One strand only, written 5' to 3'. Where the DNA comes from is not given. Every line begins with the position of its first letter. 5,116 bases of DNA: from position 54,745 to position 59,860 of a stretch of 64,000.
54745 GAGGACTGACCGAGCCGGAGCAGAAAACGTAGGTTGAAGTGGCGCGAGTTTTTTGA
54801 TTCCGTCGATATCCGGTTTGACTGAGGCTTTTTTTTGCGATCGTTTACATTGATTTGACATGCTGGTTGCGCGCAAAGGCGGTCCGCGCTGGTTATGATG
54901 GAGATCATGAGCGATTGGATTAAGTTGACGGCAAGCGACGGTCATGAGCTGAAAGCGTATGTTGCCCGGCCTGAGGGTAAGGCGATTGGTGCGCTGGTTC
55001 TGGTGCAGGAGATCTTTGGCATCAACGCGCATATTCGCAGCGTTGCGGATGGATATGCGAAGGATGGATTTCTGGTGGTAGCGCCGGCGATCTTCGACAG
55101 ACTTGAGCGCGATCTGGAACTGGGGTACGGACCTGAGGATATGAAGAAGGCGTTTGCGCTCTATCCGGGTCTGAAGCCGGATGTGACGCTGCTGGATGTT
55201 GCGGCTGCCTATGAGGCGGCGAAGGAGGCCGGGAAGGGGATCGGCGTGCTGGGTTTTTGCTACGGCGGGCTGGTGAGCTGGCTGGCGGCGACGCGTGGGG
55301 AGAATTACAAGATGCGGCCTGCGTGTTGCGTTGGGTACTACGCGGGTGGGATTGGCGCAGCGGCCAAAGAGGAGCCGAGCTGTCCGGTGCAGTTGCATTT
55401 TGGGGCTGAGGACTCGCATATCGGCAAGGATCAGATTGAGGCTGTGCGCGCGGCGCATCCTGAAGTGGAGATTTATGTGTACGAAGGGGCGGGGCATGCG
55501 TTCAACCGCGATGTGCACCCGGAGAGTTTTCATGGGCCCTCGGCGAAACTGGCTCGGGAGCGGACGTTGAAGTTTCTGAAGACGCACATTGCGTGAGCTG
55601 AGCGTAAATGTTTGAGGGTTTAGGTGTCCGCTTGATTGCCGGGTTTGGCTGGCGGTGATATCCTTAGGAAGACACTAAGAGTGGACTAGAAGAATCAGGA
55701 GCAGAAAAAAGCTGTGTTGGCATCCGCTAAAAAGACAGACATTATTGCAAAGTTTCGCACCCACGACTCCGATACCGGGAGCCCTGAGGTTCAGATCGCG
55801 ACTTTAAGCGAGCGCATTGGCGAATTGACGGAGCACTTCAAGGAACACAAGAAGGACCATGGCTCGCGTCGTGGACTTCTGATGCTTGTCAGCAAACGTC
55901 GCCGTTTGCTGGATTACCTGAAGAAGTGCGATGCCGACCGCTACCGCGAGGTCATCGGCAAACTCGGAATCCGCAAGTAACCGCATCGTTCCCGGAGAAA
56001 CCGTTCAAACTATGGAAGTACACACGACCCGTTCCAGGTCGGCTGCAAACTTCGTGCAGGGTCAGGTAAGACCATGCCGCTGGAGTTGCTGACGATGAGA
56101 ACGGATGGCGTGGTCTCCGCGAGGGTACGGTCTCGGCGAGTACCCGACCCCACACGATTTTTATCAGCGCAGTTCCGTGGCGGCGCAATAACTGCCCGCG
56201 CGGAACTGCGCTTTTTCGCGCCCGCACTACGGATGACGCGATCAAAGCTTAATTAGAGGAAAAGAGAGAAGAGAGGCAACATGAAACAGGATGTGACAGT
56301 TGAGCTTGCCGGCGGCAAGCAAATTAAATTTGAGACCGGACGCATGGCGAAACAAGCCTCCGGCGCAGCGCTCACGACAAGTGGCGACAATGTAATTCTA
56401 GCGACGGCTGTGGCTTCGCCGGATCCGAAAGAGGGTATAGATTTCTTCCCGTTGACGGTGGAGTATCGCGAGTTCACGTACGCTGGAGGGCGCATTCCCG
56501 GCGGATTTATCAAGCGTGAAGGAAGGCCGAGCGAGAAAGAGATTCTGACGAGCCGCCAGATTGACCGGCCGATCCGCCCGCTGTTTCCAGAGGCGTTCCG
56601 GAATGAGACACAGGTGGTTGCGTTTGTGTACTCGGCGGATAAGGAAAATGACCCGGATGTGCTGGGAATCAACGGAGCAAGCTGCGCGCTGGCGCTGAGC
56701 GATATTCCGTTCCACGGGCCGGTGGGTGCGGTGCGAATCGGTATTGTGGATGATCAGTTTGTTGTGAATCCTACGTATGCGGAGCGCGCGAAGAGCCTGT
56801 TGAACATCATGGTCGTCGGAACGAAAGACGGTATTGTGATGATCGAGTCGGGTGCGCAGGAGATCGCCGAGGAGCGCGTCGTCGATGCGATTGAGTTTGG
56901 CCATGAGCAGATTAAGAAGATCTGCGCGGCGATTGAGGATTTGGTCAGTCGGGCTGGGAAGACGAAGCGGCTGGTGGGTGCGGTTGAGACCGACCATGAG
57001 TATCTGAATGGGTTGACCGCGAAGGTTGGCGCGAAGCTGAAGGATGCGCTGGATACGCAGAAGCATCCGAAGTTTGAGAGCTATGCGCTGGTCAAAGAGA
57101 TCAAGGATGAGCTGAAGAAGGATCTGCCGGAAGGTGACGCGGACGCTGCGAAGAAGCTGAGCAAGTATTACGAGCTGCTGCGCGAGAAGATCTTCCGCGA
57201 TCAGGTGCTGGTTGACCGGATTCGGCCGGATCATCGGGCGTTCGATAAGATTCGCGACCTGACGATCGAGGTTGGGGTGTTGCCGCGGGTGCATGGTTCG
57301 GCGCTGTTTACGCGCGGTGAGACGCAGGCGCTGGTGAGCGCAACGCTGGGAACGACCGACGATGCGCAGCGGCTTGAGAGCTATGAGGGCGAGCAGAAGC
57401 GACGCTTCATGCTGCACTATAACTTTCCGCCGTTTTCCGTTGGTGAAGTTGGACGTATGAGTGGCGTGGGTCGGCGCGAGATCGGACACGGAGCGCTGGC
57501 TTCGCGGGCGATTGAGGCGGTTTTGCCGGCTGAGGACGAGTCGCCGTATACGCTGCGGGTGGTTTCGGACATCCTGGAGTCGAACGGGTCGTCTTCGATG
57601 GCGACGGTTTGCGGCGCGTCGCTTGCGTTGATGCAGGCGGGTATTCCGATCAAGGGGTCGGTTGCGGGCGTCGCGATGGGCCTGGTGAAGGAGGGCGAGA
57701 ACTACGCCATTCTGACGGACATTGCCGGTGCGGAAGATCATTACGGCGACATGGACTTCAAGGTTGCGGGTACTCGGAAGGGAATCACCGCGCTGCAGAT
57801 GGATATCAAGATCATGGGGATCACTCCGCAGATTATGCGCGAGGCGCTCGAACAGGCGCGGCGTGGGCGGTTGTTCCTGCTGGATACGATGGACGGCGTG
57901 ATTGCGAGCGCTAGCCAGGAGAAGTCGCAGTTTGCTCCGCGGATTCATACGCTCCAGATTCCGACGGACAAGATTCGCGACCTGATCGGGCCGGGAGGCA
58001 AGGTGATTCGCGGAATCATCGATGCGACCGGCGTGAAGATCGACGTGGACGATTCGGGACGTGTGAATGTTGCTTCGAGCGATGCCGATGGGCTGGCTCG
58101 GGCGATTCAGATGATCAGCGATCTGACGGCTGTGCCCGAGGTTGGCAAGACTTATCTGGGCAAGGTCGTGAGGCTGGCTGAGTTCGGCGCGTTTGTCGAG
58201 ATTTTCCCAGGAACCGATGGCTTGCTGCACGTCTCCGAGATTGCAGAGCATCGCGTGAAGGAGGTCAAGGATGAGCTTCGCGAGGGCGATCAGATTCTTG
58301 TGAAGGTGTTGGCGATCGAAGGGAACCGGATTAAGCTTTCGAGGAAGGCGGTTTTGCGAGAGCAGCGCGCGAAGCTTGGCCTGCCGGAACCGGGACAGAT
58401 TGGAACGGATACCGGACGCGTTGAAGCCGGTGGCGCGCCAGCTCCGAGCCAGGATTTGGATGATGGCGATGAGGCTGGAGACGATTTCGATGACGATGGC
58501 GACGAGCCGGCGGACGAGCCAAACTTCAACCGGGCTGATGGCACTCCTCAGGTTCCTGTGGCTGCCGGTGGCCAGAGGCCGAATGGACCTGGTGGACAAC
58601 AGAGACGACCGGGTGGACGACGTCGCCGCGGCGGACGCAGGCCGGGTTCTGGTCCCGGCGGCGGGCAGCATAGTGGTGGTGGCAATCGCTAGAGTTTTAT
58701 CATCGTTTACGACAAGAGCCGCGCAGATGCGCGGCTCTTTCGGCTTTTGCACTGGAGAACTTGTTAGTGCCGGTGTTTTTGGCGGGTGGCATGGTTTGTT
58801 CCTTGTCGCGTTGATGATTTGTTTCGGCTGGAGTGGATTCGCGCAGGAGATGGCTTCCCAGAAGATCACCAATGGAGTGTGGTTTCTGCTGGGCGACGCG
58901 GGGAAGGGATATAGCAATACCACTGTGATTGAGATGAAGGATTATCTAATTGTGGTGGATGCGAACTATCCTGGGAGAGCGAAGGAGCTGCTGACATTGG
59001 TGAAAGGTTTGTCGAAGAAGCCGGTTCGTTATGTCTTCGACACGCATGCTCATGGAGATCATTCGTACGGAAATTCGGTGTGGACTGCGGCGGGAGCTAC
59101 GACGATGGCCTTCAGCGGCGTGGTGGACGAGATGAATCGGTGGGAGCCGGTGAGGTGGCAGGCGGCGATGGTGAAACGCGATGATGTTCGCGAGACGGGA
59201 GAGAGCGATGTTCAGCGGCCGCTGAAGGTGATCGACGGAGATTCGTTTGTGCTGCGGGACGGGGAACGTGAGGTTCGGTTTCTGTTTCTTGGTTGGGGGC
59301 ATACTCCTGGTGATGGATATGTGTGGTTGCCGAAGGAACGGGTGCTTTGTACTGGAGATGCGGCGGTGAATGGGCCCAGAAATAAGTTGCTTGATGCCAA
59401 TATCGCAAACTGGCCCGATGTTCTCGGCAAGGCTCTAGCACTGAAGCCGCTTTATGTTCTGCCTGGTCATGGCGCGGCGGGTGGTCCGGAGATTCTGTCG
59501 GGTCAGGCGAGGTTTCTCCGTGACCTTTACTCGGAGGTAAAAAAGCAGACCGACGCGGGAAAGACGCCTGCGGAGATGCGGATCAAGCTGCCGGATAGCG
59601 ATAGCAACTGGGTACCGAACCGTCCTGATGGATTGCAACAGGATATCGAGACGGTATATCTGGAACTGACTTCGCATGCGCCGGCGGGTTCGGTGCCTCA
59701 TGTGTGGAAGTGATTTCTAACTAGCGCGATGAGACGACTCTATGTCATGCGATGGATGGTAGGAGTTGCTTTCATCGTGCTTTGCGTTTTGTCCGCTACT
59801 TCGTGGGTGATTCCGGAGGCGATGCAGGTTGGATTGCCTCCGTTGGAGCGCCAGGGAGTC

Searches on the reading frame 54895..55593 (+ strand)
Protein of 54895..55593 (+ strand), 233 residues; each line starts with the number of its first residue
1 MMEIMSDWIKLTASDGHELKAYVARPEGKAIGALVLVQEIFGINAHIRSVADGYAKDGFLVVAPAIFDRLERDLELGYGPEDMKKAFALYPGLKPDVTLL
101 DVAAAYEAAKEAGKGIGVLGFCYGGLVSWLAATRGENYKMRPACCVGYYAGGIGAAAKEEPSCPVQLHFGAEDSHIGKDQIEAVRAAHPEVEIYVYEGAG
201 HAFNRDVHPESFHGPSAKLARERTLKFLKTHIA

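Call 7: search_protein_families(library=pfam, proteins=[window:54895-55593:+])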
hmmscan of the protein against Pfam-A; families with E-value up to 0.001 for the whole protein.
window:54895-55593:+ (233 aa): 1 family
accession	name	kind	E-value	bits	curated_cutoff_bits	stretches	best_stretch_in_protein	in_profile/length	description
PF01738.24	DLH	-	1.6e-32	113.3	21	1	19-231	1-216/217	Dienelactone hydrolase family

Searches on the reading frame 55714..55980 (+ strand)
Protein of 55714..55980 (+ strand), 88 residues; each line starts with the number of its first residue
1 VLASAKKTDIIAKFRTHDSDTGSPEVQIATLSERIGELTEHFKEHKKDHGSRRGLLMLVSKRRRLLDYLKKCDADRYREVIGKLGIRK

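Call 20: find_encoding_contigs(protein=window:55714-55980:+, flank=10000, max_places=10)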
Protein window:55714-55980:+ (88 aa): no gene with exactly this product is on record in the collection.

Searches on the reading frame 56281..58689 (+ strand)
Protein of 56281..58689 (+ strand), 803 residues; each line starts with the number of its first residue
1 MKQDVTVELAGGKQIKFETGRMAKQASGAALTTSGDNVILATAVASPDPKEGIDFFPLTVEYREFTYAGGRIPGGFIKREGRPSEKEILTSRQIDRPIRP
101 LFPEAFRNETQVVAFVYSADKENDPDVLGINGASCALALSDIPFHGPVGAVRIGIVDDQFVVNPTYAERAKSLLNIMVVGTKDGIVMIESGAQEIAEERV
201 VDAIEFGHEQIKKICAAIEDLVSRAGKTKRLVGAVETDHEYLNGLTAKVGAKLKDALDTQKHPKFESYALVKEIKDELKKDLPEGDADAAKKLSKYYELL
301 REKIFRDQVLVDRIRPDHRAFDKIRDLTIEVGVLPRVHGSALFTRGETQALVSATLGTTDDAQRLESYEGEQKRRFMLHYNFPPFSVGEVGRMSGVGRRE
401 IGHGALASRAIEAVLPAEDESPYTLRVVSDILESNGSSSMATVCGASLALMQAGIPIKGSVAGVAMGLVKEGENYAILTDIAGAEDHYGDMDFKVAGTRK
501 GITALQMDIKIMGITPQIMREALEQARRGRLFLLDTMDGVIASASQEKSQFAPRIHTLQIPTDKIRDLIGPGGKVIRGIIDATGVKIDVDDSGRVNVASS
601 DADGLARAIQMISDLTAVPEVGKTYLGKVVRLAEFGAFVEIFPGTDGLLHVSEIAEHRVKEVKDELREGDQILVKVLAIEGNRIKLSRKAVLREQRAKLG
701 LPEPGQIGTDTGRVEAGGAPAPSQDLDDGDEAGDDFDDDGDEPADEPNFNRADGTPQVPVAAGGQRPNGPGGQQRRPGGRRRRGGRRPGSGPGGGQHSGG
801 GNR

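Call 7: search_protein_families(library=pfam, proteins=[window:56281-58689:+])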
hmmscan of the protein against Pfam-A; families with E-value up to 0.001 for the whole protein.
window:56281-58689:+ (803 aa): 5 families
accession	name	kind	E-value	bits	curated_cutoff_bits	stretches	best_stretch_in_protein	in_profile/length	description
PF01138.27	RNase_PH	-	2.1e-57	193.6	25.5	2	324-456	2-130/130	3' exoribonuclease family, domain 1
PF03725.20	RNase_PH_C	-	3.8e-26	91.3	20.8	2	146-209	1-66/67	3' exoribonuclease family, domain 2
PF00575.29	S1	-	8.5e-15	55.3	22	1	619-688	2-73/74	S1 RNA binding domain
PF00013.35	KH_1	-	6e-11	42.4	21.5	1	556-613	2-65/66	KH domain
PF03726.19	PNPase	-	6.3e-06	27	24.6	1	247-319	8-80/81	Polyribonucleotide nucleotidyltransferase, RNA binding domain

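Call 13: find_encoding_contigs(protein=window:56281-58689:+, flank=10000, max_places=6)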
Protein window:56281-58689:+ (803 aa): no gene with exactly this product is on record in the collection.

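Call 14: find_related_loci(query=window:56281-58689:+, collection=genome_contigs, flank=10000)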
Query window:56281-58689:+ (803 aa) in genome_contigs; peptide patterns used: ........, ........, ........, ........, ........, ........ (x = any residue, [..] = any of these).
600 stretches matched a pattern (row limit reached: there are more); 592 encode a relative of the query (tblastn E <= 1e-3); the best 80 are kept; 80 distinct loci.
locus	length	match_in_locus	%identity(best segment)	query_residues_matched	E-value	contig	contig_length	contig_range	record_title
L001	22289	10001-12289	94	1-762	0e+0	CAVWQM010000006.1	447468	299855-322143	MAG: uncultured Acidobacteriaceae bacterium isolate MFD04967.bin.1.10 genome assembly, contig: contig_22447, whole genom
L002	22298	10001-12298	87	1-768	0e+0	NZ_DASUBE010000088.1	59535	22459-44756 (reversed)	MAG: Edaphobacter sp. isolate SMAG_U2513 k141_687516, whole genome shotgun sequence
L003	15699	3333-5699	83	1-769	0e+0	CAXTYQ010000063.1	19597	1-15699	MAG TPA_asm: uncultured Acidobacteriaceae bacterium isolate public_SRR2387885_metawrap_bin.6 genome assembly, contig: pu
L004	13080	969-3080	89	1-704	0e+0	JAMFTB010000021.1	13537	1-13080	MAG: Terriglobus sp. isolate NGEE_A_bin12 k127_158018, whole genome shotgun sequence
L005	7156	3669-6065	72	1-767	0e+0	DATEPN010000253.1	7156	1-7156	MAG TPA_asm: Acidobacteriaceae bacterium isolate SMAG_U9022 k141_1715968, whole genome shotgun sequence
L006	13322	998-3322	71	1-774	0e+0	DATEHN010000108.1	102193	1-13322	MAG TPA_asm: Candidatus Angelobacter sp. isolate SMAG_U8812 k141_1513842, whole genome shotgun sequence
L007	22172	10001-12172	76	1-727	0e+0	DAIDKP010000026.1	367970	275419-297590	MAG TPA_asm: Acidobacteriaceae bacterium isolate clean1927 k141_172520, whole genome shotgun sequence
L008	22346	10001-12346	71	2-767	0e+0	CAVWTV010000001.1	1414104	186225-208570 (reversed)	MAG: uncultured Acidobacteriaceae bacterium isolate MFD01689.bin.1.89 genome assembly, contig: contig_11028, whole genom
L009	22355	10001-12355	70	1-770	0e+0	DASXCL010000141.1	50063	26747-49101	MAG TPA_asm: Candidatus Angelobacter sp. isolate SMAG_U5059 k141_3151843, whole genome shotgun sequence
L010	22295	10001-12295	76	1-754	0e+0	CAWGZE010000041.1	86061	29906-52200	MAG: uncultured Acidobacteriaceae bacterium isolate MFD01716.bin.2.16 genome assembly, contig: contig_77, whole genome s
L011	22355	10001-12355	69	2-767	0e+0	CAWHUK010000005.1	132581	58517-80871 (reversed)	MAG: uncultured Acidobacteriota bacterium isolate MFD03044.bin.2.69 genome assembly, contig: contig_22600, whole genome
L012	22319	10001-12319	69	2-756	0e+0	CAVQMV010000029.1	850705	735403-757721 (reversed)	MAG: uncultured Acidobacteriota bacterium isolate MFD00082.bin.1.82 genome assembly, contig: contig_8843, whole genome s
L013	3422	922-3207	73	1-750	0e+0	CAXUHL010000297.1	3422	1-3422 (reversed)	MAG TPA_asm: uncultured Acidobacteriaceae bacterium isolate public_SRR14722049_metawrap_bin.1 genome assembly, contig: p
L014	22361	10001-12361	70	2-768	0e+0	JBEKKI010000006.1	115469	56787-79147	MAG: Terracidiphilus sp. isolate SPRUCE 343 SPRUCE_343_6, whole genome shotgun sequence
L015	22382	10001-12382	70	2-779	0e+0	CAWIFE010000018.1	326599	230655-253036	MAG: uncultured Acidobacteriaceae bacterium isolate MFD01828.bin.1.96 genome assembly, contig: contig_49722, whole genom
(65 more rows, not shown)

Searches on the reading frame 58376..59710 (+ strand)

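Call 7: search_protein_families(library=pfam, proteins=[window:58376-59710:+])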
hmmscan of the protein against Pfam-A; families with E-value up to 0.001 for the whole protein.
window:58376-59710:+ (445 aa): 1 family
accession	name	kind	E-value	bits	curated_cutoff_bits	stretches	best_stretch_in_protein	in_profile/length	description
PF00753.33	Lactamase_B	-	1.4e-15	58.2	22.7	1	176-365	2-196/196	Metallo-beta-lactamase superfamily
